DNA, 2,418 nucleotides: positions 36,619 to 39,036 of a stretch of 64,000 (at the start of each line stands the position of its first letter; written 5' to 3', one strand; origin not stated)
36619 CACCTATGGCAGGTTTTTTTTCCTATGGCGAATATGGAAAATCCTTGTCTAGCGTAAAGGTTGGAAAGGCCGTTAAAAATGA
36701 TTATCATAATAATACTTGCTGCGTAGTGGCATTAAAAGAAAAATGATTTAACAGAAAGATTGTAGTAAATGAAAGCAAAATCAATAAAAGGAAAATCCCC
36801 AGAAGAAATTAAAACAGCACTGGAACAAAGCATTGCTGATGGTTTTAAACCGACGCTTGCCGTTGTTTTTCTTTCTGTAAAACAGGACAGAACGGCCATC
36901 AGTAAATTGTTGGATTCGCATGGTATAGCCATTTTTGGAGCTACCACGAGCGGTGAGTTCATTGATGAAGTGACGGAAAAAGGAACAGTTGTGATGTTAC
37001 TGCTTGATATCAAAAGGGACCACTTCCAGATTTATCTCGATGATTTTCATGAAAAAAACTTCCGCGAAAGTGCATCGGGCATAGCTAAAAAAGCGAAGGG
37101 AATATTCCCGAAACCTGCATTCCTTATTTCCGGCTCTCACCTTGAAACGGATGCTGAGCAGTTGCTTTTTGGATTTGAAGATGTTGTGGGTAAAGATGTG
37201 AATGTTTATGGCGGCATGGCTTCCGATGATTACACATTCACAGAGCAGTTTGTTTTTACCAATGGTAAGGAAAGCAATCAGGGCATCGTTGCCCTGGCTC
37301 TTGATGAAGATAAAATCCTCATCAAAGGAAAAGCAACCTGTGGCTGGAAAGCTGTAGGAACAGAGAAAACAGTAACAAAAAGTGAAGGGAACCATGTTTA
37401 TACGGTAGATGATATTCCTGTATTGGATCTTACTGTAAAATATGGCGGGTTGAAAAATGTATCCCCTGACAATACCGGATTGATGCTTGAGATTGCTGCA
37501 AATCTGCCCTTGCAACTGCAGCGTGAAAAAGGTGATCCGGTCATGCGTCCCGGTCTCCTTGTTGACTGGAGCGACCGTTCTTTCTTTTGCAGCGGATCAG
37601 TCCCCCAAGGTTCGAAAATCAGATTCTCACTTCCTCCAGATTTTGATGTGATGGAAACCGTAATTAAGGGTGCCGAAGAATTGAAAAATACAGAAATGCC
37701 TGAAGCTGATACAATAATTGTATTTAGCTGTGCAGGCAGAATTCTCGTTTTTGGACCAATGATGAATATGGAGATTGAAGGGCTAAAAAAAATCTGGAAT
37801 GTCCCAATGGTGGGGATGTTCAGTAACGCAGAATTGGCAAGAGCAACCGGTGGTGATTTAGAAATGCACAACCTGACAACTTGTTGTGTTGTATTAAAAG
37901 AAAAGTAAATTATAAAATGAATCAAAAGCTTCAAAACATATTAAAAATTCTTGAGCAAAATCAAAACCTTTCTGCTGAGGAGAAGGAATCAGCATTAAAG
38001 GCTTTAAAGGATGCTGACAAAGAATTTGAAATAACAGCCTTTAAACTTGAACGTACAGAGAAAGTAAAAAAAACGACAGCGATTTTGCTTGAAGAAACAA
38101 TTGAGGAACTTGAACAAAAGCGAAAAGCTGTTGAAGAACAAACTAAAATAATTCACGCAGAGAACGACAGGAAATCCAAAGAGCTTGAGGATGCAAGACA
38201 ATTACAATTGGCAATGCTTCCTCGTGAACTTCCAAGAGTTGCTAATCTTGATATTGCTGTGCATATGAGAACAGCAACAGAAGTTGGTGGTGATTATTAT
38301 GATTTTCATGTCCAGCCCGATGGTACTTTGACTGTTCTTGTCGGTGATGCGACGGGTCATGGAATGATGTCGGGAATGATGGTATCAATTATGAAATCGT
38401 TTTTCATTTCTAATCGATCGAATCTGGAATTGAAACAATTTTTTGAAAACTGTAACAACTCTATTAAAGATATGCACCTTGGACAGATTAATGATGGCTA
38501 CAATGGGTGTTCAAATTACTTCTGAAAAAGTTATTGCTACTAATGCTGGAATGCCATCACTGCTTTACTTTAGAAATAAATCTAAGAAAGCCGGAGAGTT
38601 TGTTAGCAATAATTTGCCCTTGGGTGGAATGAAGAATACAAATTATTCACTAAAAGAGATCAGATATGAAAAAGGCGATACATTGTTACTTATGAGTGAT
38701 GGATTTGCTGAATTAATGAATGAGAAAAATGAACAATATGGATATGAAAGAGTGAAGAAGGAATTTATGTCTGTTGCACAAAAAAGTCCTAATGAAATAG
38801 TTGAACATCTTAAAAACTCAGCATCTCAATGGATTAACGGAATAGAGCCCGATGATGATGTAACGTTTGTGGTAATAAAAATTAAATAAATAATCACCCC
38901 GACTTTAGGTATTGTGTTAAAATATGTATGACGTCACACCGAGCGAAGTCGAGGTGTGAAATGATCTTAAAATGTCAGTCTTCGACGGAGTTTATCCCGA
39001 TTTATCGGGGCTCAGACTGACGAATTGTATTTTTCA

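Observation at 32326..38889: Four tandem stand-alone FIST sensor genes feeding directly into a sensor-less coiled-coil PP2C: a candidate split sensor-phosphatase module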

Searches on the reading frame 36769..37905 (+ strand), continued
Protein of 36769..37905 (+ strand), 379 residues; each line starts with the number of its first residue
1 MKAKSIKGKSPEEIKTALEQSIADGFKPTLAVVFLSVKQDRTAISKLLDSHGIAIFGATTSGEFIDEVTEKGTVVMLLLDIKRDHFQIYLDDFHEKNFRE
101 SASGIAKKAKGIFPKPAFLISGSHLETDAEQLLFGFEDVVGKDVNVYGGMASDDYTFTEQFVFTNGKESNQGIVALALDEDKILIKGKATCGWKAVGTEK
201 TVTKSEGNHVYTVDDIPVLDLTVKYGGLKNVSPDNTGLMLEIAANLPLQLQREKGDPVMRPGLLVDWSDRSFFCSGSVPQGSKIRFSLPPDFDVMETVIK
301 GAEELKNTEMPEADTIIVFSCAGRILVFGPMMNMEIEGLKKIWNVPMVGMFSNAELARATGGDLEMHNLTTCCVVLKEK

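Call 73: fold_search(model_id=the predicted structure, library=pdb)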
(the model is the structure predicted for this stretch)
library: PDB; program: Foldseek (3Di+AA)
matches with E <= 10: 824; with E <= 0.001: 5
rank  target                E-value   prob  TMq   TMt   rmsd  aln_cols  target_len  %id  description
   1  8ua3_C                2.2e-11  1.00  0.52  0.59   8.2       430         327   12  Cryo-EM Structure of FBOX22-BACH1BTB (released 2024-11-06)
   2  8ua6_C                5.2e-11  1.00  0.52  0.53   8.2       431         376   12  Cryo-EM Structure of SCF-FBOX22-BACH1BTB (released 2024-11-06)
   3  8s7e_B                2.5e-09  1.00  0.48  0.54   6.9       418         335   13  Cryo-EM structure of SKP1-FBXO22 (released 2024-12-11)
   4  8s7d_D                1.0e-08  1.00  0.48  0.53   7.0       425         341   13  Cryo-EM structure of SKP1-FBXO22 in complex with a BACH1 BTB dimer at 3.2A resolution (released 2024-12-11)
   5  5a3k_C                5.6e-04  0.95  0.35  0.39  15.5       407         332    9  Chorismatase mechanisms reveal fundamentally different types of reaction in a single conserved protein fold (released 2015-08-19)
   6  5ag3_A                1.0e-03  0.94  0.35  0.39  14.1       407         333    9  Chorismatase mechanisms reveal fundamentally different types of reaction in a single conserved protein fold (released 2015-08-19)
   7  5a3k_B                2.0e-03  0.93  0.38  0.43  15.8       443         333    8  Chorismatase mechanisms reveal fundamentally different types of reaction in a single conserved protein fold (released 2015-08-19)
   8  5hy0_B                3.0e-03  0.72  0.33  0.34  15.3       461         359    8  orotic acid hydrolase (released 2017-02-01)
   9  5hy0_A                3.6e-03  0.84  0.36  0.38  14.3       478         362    7  orotic acid hydrolase (released 2017-02-01)
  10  5hy0_D                4.9e-03  0.66  0.33  0.34  14.9       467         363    8  orotic acid hydrolase (released 2017-02-01)
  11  5a3k_A                1.9e-02  0.69  0.36  0.40  15.6       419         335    8  Chorismatase mechanisms reveal fundamentally different types of reaction in a single conserved protein fold (released 2015-08-19)
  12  5ik2_E                3.1e-02  0.35  0.16  0.13  13.0       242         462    9  Caldalaklibacillus thermarum F1-ATPase (epsilon mutant) (released 2016-09-21)
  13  2gre_D                3.1e-02  0.08  0.12  0.14  15.9       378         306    7  Crystal structure of Deblocking aminopeptidase from Bacillus cereus (released 2006-05-23)
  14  5u1h_C                5.0e-02  0.44  0.16  0.36   6.9       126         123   14  Crystal structure of the C-terminal peptidoglycan binding domain of OprF (PA1777) from Pseudomonas aeruginosa (released 2017-01-11)
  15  4x9x                  6.5e-02  0.10  0.17  0.22  21.1       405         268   11  Biochemical Roles for Conserved Residues in the Bacterial Fatty Acid Binding Protein Family (released 2016-01-27)
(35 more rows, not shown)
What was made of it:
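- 36769..37908 (+): FIST4 (F4), stand-alone FIST protein of 379 aa. It is the most conserved subtype and usually the one next to the output enzyme. Its best PDB match is the FIST domain of FBXO22, E 2e-11 (call 73).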

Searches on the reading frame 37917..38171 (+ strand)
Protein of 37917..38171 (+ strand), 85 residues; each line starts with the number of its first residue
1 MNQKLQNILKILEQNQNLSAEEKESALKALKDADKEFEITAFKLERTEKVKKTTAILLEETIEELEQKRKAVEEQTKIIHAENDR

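Call 37: find_homologous_proteins(query=window:37917-38171:+, max_evalue=0.001)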
Query window:37917-38171:+ (85 aa): 317 proteins with E <= 0.001 among 323 candidates; the best 120 are listed.
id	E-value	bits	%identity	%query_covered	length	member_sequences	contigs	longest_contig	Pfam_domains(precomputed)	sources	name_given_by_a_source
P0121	3.5e-26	108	79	91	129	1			-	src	-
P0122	3.9e-25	105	75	91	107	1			-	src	-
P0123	4.6e-25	104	79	91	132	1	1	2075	-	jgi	jgi:hypothetical protein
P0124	1.1e-24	103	73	91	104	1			-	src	-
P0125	1.2e-24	103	73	91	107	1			-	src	-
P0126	1.3e-24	103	75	91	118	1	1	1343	-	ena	-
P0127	1.9e-24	102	74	91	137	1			-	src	-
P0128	1.9e-24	102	75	91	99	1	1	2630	-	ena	-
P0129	2.2e-24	102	77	91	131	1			-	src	-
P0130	2.3e-24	102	74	91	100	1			-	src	-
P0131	2.6e-24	102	74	91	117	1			-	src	-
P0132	2.9e-24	102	72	100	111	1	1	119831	-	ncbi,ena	-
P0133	3.3e-24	102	74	91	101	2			-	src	-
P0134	3.6e-24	101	75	91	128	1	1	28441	-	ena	-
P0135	4.1e-24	101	74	91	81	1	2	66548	-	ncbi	ncbi:MAG: hypothetical protein WDM90_05040 [Ferruginibacter sp.]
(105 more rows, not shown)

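Call 43: search_protein_representatives(protein=window:37917-38171:+)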
Query: 85 residues. Proteins with E-value up to 0.001 (for the whole library): 223; up to 1e-10: 164; up to 1e-30: 0. The best 150 are listed.
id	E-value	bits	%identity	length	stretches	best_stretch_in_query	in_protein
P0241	2.0e-29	116.4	88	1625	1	1-81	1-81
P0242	1.3e-26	107.5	75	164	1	1-85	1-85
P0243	5.3e-25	102.5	75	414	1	1-81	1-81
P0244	1.5e-24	101.0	69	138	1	1-85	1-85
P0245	2.4e-24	100.4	71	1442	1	1-82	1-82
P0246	2.8e-24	100.2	74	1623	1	1-80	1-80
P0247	4.7e-24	99.5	74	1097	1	1-81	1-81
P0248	1.2e-23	98.2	70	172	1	1-77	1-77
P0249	1.4e-23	98.0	71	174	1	1-82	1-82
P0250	1.8e-23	97.6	70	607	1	1-81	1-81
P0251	2.4e-23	97.3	71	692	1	1-80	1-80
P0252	4.0e-23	96.5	73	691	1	1-81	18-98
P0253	6.6e-23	95.9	70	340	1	1-83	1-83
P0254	7.3e-23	95.7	72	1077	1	1-80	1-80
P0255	1.0e-22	95.3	72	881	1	1-81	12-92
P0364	5.2e-15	70.9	56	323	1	1-85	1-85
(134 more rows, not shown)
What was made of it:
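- Tried and rejected: I replaced it with the exhaustive representative search (call 43).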

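Call 46: search_protein_families(library=pfam, alignment_id=A4, max_evalue=0.001)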
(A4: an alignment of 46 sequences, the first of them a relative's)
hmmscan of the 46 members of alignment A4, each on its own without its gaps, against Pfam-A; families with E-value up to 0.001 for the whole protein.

A. member 1, P0243 (414 aa): 0 families

B. families by the number of members that match (of 46 scanned): 13 families
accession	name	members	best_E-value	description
PF01194.22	RNA_pol_N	6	1e-06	RNA polymerases N / 8 kDa subunit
PF04134.17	DCC1-like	3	5.4e-06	DCC1-like thiol-disulfide oxidoreductase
PF17472.7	DUF5425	2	0.00025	Family of unknown function (DUF5425)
PF00734.23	CBM_1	1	3.1e-11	Fungal cellulose binding domain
PF02216.22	B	1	2.5e-10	B domain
PF11800.13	RP-C_C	1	6.7e-10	Replication protein C C-terminal region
PF11201.13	DUF2982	1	2.5e-08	Protein of unknown function (DUF2982)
PF07321.17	YscO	1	1.2e-05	Type III secretion protein YscO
PF13958.12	ToxN_toxin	1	0.00025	Toxin ToxN, type III toxin-antitoxin system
PF13185.12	GAF_2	1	0.00042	GAF domain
PF19636.4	DUF6139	1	0.00043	Family of unknown function (DUF6139)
PF10040.14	CRISPR_Cas6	1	0.00056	CRISPR-associated endoribonuclease Cas6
PF04560.25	RNA_pol_Rpb2_7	1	0.00056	RNA polymerase Rpb2, domain 7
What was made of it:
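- Tried and rejected: Pfam on 46 long module proteins that lacked a classified output found no further output type, such as GGDEF (call 46).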

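Call 47: find_encoding_contigs(protein=P0364, flank=8000, max_places=3)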
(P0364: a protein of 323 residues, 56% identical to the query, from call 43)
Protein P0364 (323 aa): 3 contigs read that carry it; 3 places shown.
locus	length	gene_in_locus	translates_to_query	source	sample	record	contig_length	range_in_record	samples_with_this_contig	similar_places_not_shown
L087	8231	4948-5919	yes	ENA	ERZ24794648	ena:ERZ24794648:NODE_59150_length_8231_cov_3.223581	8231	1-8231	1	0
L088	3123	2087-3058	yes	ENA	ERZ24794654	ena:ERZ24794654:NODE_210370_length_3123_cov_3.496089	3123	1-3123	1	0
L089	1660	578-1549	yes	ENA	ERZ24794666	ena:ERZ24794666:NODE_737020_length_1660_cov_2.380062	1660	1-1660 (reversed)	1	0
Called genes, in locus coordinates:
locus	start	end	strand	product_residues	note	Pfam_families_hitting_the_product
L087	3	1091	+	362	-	?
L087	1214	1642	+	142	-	PF01479:S4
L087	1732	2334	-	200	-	-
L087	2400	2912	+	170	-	PF05099:TerB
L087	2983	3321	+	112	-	PF12797:Fer4_2 (faint), PF12837:Fer4_6 (faint), PF13237:Fer4_10 (faint), PF13183:Fer4_8 (faint), PF12838:Fer4_7 (weak), PF13187:Fer4_9 (weak), PF00037:Fer4, PF11953:DUF3470, +1 more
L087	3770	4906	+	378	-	PF13229:Beta_helix (weak), PF18962:Por_Secre_tail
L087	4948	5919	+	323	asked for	PF07228:SpoIIE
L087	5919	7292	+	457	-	PF13474:SnoaL_3, PF14534:DUF4440 (weak)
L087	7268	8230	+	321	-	?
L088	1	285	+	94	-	?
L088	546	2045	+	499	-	PF22842:Pel9A-like_beta_helix, PF14592:Chondroitinas_B (weak), PF13229:Beta_helix, PF18962:Por_Secre_tail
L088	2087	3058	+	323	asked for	PF07228:SpoIIE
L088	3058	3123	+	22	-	?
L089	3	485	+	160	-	?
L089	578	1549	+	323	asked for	PF07228:SpoIIE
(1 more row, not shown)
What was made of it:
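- One 323-aa module-PP2C (L087) has a secreted beta-helix protein upstream instead (call 47).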

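Call 48: find_encoding_contigs(protein=P0241, flank=8000, max_places=3)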
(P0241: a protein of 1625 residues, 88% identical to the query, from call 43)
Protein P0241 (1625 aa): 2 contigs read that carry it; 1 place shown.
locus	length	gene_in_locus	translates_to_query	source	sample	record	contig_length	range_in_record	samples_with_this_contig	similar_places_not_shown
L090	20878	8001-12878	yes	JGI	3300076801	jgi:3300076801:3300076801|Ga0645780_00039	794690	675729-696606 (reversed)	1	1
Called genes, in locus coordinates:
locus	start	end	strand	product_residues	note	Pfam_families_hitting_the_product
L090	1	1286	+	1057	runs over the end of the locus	PF07494:Reg_prop (faint), PF07495:Y_Y_Y, PF07228:SpoIIE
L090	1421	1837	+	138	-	PF13581:HATPase_c_2, PF02518:HATPase_c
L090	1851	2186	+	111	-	PF01740:STAS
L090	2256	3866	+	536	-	PF07228:SpoIIE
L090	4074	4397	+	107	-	PF07110:EthD (weak)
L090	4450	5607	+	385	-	PF08495:FIST, PF10442:FIST_C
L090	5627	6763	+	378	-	PF08495:FIST, PF10442:FIST_C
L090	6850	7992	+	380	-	PF08495:FIST, PF10442:FIST_C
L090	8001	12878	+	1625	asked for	PF07228:SpoIIE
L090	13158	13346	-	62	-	-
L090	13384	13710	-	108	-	-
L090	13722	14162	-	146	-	-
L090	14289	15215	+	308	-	PF00892:EamA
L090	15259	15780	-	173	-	PF05163:DinB, PF12867:DinB_2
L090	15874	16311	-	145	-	PF04246:RseC_MucC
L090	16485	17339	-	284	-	PF04060:FeS, PF12838:Fer4_7, PF13187:Fer4_9, PF13237:Fer4_10 (weak), PF14697:Fer4_21, PF00037:Fer4, PF12797:Fer4_2 (weak), PF12837:Fer4_6 (weak)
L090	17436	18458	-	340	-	PF02424:ApbE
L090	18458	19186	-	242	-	PF07009:NusG_II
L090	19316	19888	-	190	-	PF02508:Rnf-Nqr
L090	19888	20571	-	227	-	PF02508:Rnf-Nqr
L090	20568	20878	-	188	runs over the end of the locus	PF04205:FMN_bind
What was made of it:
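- On Partner-switching module (PPM phosphatase + STAS antagonist + anti-sigma kinase): One is present next to the orthologous STAS in L090 (call 48) and probably lies just upstream of the window.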

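Call 49: find_related_loci(query=window:37917-38171:+, collection=metagenome_contigs, flank=6000)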
Query window:37917-38171:+ (85 aa) in metagenome_contigs; peptide patterns used: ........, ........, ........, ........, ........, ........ (x = any residue, [..] = any of these).
600 stretches matched a pattern (row limit reached: there are more); 245 encode a relative of the query (tblastn E <= 1e-3); the best 80 are kept; 80 distinct loci.
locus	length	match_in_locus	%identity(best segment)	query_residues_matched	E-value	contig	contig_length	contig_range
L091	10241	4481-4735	88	1-85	1e-35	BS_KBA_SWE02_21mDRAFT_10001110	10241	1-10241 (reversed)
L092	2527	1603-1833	88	1-77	8e-30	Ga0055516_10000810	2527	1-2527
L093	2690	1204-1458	73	1-85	4e-27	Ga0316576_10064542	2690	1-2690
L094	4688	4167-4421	76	1-85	2e-26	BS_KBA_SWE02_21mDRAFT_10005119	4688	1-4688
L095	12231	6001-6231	66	1-77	4e-26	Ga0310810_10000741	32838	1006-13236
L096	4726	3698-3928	82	1-77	5e-26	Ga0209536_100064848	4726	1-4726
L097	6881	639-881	79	5-85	7e-26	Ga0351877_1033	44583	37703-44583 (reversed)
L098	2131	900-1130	81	1-77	1e-25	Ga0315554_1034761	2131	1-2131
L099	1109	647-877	77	1-77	1e-25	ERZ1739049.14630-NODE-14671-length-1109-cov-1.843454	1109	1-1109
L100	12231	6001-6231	78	1-77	4e-25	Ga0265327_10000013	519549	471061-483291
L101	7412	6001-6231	78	1-77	2e-24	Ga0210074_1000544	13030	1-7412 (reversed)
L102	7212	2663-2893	75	1-77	2e-24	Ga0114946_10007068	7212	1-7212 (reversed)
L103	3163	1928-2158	77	1-77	3e-24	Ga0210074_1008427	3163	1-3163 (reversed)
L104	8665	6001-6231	78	1-77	3e-24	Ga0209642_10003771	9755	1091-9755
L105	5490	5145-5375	77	1-77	3e-24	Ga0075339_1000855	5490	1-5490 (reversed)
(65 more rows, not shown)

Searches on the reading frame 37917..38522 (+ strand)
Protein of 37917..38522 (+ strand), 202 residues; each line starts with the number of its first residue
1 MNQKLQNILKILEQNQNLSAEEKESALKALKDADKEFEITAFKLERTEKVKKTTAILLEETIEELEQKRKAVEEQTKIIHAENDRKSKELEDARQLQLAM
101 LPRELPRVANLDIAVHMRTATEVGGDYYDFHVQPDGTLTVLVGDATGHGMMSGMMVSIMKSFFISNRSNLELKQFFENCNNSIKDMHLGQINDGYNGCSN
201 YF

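Call 6: search_protein_families(library=pfam, proteins=[window:37917-38522:+], max_evalue=0.01)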
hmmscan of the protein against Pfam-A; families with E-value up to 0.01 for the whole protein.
window:37917-38522:+ (202 aa): 2 families
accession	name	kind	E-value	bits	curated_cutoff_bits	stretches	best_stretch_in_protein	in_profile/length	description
PF07228.17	SpoIIE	-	0.00051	20.5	25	1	134-185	1-54/192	Stage II sporulation protein E (SpoIIE)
PF19362.4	DUF5938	-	0.0049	17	27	1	46-111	92-156/234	Family of unknown function (DUF5938)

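Call 57: search_protein_families(library=ncbifam, proteins=[window:37917-38522:+], max_evalue=0.01)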
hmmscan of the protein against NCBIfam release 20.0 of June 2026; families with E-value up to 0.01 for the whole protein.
window:37917-38522:+ (202 aa): 4 families
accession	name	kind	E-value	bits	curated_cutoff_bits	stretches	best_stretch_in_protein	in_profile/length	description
NF038263.1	prot_phos_SiaA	equivalog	2.6e-06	26.3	700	1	45-160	374-485/658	biofilm regulation protein phosphatase SiaA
NF045505.1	RR_RssB_Pseudo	equivalog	4.2e-06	26.1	700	1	64-168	130-232/394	two-component system response regulator RssB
TIGR04400.1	RK_trnsloc_Pase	equivalog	8e-05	21.9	200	1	81-158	121-197/358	Arg-Lys translocation region protein phosphatase RktP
TIGR01436.1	glu_cys_lig_pln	equivalog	0.0047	15.4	463.15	1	54-126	49-119/446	glutamate--cysteine ligase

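Call 62: predict_structure(alignment_id=A5)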
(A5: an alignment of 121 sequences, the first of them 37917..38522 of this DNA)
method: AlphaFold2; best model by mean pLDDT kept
length: 202 residues; sequences in the alignment: 121
mean_pLDDT: 76.9   pTM: 0.49
mean pLDDT of the five models: 76.9, 76.5, 75.4, 74.9, 74.1
residues with pLDDT >= 90: 99; 70-90: 24; 50-70: 50; < 50: 29
segments of 3 or more residues with pLDDT < 50: 148-151, 153-155, 159-163, 189-202
pLDDT, mean of each block of 10 residues (from residue 1): 93 94 95 96 98 98 99 98 98 96 64 53 63 71 58 48 53 71 61 39 35
secondary structure, 60 per line:
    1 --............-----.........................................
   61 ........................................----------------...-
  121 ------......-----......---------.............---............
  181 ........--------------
elements in order: H3-14 H20-100 E117-119 E127-132 E138-143 H153-165 H169-188
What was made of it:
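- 37917..38156 (+): N-terminal ~80-residue helical module of the output enzyme (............................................). It is the proposed receiver or docking element for the FIST proteins. It is predicted as helix 3-14 plus helix 20-100 with pLDDT above 93 (call 62).
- Checked: The PP2C N-terminus is predicted as helix 3-14 plus one continuous helix 20-100, with pLDDT above 93 (call 62).
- The N-terminus is one long confident helix (call 62).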

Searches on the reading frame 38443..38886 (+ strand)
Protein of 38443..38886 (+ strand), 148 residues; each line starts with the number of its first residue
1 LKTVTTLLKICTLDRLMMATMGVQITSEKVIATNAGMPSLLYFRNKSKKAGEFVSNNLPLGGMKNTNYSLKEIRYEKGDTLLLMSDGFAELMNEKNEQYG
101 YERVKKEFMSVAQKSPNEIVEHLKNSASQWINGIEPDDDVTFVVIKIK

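Call 6: search_protein_families(library=pfam, proteins=[window:38443-38886:+], max_evalue=0.01)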
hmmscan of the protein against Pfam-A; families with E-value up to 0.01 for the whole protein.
window:38443-38886:+ (148 aa): 1 family
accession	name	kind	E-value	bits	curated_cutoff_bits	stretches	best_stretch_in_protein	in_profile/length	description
PF07228.17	SpoIIE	-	6.5e-22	78.8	25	1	22-147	67-191/192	Stage II sporulation protein E (SpoIIE)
